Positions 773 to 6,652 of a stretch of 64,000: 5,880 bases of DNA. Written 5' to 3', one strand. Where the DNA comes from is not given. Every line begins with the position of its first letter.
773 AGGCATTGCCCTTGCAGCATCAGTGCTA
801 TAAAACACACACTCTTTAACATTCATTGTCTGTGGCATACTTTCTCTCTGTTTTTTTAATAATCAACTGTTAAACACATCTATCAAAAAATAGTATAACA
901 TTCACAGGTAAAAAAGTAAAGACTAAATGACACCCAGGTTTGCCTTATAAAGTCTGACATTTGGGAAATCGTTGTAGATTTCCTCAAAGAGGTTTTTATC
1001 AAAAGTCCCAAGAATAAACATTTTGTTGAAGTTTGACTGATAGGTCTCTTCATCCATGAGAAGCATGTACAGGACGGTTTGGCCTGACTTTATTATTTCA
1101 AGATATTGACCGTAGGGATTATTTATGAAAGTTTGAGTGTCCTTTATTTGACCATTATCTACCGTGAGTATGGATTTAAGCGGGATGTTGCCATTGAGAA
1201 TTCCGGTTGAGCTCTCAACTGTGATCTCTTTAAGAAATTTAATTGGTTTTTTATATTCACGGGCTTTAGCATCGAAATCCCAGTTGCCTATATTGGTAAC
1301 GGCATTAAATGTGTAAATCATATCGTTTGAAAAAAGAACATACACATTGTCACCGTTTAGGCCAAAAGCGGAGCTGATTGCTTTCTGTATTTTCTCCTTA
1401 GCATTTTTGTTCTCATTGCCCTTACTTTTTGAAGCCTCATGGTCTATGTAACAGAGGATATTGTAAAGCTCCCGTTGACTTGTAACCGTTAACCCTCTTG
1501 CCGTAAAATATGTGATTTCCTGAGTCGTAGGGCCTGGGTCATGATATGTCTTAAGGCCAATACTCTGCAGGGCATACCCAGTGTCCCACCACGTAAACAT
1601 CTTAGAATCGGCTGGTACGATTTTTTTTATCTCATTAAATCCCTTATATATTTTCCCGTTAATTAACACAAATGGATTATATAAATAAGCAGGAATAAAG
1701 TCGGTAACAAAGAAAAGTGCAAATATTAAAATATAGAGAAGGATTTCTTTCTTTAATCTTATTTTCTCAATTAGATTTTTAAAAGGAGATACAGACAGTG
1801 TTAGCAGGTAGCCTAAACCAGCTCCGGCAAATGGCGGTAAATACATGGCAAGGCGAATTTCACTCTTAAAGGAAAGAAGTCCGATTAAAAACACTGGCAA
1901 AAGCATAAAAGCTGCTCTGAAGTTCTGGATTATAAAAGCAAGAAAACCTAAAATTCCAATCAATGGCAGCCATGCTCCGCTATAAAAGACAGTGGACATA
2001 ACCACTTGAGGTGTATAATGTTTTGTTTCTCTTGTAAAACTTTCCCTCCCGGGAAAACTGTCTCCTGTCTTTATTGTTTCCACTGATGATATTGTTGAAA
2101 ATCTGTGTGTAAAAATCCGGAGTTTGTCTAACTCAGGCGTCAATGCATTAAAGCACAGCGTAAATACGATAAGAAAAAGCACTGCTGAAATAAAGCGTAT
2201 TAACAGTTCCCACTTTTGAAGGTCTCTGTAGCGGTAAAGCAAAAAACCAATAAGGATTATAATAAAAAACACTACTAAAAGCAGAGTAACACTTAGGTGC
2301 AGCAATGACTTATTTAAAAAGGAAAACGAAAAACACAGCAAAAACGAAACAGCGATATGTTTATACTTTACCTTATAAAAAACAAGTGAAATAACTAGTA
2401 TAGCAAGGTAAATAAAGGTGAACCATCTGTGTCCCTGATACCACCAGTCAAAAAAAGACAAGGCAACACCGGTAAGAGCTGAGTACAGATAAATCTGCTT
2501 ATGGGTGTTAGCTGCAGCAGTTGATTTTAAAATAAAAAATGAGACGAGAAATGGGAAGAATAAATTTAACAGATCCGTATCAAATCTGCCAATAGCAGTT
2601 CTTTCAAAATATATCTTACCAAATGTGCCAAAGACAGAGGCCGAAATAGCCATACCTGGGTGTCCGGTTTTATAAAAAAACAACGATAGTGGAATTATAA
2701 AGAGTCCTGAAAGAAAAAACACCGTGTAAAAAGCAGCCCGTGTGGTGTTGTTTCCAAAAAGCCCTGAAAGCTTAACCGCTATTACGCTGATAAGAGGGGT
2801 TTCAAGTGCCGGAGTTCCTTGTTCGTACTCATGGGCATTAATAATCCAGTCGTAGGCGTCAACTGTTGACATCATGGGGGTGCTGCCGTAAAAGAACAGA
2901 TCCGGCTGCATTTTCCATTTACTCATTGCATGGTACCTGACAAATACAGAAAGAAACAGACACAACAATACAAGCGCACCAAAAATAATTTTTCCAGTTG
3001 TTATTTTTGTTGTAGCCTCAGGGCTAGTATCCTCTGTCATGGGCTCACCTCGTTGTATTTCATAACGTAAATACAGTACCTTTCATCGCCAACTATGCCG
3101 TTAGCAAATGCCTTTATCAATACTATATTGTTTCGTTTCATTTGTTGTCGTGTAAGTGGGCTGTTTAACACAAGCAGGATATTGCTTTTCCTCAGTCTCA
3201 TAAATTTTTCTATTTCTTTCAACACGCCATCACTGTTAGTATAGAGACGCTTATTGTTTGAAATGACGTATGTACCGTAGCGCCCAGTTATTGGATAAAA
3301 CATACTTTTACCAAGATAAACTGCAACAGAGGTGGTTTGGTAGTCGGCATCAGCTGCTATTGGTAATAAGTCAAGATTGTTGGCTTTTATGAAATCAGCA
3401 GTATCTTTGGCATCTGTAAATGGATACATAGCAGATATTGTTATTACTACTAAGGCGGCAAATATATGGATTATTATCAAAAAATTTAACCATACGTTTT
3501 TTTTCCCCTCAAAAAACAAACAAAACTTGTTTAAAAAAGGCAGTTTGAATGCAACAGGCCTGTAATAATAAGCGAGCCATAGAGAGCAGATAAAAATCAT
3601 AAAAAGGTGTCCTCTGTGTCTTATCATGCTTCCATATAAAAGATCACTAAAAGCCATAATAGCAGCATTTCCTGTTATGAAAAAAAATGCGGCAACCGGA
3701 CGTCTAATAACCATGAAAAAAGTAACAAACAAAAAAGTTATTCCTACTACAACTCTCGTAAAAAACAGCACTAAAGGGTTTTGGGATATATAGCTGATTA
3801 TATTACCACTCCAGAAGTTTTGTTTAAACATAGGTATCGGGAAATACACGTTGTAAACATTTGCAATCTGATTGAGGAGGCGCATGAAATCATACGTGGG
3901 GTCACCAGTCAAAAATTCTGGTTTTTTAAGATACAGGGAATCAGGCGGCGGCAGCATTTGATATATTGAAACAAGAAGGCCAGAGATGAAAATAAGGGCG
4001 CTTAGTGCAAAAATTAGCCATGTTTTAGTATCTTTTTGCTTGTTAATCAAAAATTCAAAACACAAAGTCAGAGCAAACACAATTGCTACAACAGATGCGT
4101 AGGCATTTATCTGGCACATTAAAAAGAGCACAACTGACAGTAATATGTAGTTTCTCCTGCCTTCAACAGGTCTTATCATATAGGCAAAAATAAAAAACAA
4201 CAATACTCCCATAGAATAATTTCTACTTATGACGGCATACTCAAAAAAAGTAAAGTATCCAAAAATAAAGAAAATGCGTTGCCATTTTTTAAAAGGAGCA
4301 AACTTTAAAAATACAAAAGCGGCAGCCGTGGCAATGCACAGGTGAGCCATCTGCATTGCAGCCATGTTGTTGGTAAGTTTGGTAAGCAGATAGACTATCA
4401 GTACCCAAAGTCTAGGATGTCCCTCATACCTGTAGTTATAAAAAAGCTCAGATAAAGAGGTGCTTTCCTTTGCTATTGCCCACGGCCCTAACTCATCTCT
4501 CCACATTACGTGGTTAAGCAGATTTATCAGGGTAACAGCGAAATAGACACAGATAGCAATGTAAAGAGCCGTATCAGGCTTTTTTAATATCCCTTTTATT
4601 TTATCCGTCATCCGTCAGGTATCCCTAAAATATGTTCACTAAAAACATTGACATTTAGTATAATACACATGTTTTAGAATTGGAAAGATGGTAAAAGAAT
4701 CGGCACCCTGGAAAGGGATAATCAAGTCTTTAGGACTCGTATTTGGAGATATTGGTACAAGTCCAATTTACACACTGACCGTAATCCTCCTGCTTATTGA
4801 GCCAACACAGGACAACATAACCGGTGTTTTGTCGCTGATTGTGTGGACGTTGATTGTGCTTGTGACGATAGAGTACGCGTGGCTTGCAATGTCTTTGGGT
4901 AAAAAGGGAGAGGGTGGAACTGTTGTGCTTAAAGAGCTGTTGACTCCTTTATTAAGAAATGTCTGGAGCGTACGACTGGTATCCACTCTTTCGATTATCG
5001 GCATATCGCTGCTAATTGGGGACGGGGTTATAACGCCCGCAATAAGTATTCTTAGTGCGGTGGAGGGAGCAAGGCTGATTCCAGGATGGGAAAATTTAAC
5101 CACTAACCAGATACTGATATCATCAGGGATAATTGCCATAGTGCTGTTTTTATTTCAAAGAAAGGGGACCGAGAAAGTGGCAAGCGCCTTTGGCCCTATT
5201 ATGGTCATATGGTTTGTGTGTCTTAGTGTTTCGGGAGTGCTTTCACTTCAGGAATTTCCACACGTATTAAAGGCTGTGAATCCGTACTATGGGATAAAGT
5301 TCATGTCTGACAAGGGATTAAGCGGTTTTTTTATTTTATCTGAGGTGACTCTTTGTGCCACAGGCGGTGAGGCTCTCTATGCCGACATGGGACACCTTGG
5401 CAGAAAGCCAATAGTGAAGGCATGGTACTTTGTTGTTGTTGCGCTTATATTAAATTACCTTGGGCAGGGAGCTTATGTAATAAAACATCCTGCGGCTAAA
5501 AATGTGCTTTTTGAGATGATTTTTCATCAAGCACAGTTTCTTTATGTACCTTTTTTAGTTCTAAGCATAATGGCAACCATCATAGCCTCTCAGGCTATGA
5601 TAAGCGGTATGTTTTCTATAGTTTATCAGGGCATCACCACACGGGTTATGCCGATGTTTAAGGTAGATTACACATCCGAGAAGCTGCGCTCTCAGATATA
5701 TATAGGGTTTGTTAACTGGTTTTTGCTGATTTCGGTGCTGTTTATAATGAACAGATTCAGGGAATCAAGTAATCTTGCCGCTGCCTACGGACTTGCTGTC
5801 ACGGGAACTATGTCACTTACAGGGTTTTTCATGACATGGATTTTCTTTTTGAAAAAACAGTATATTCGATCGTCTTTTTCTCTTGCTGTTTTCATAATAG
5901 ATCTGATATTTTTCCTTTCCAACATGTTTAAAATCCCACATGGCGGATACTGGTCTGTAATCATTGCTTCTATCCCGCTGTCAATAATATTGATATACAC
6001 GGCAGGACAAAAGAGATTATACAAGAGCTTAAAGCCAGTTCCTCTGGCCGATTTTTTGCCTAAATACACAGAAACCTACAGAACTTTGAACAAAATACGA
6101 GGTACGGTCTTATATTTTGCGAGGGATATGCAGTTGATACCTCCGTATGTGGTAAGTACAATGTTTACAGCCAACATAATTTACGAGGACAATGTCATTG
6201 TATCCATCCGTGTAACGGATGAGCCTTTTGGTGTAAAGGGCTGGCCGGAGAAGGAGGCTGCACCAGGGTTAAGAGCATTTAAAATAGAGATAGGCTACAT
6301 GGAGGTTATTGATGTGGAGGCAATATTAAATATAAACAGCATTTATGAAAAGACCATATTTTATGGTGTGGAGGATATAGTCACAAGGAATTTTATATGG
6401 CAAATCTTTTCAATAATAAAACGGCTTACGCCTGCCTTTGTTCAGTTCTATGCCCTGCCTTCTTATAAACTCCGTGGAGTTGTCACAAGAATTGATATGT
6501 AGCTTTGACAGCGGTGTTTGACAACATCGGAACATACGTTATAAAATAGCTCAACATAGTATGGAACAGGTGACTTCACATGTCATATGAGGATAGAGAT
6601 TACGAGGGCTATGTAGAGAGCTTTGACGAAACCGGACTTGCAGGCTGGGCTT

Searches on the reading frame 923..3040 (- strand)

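Call 6: search_protein_families(library=ncbifam, proteins=[window:923-3040:-], max_evalue=0.01)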
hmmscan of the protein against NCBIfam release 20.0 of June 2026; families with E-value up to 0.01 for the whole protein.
window:923-3040:- (705 aa): 1 family
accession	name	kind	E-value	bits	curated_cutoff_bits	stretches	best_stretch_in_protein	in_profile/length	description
NF050801.1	ProtGlycPglB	equivalog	1.3e-26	93.4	1300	2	19-518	13-492/713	undecaprenyl-diphosphooligosaccharide--protein glycotransferase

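Call 36: search_protein_families(library=pfam, proteins=[window:923-3040:-], max_evalue=0.00001)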
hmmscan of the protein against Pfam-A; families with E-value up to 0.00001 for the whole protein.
window:923-3040:- (705 aa): 1 family
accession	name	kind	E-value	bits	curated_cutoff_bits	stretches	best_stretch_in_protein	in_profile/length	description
PF02516.20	STT3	-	4.6e-09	36.7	24.5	1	83-416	74-367/405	Oligosaccharyl transferase STT3, N-terminal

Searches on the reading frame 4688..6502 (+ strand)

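Call 5: search_protein_families(library=pfam, proteins=[window:4688-6502:+], max_evalue=0.01)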
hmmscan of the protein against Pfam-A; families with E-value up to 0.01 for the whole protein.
window:4688-6502:+ (604 aa): 2 families
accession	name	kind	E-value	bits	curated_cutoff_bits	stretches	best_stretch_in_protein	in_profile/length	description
PF02705.21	K_trans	-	6.6e-154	513.1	24.8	1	11-457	2-452/454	K+ potassium transporter integral membrane domain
PF22776.1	K_trans_C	-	3.2e-17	63.2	24.8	1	472-604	2-151/151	K+ potassium transporter C-terminal domain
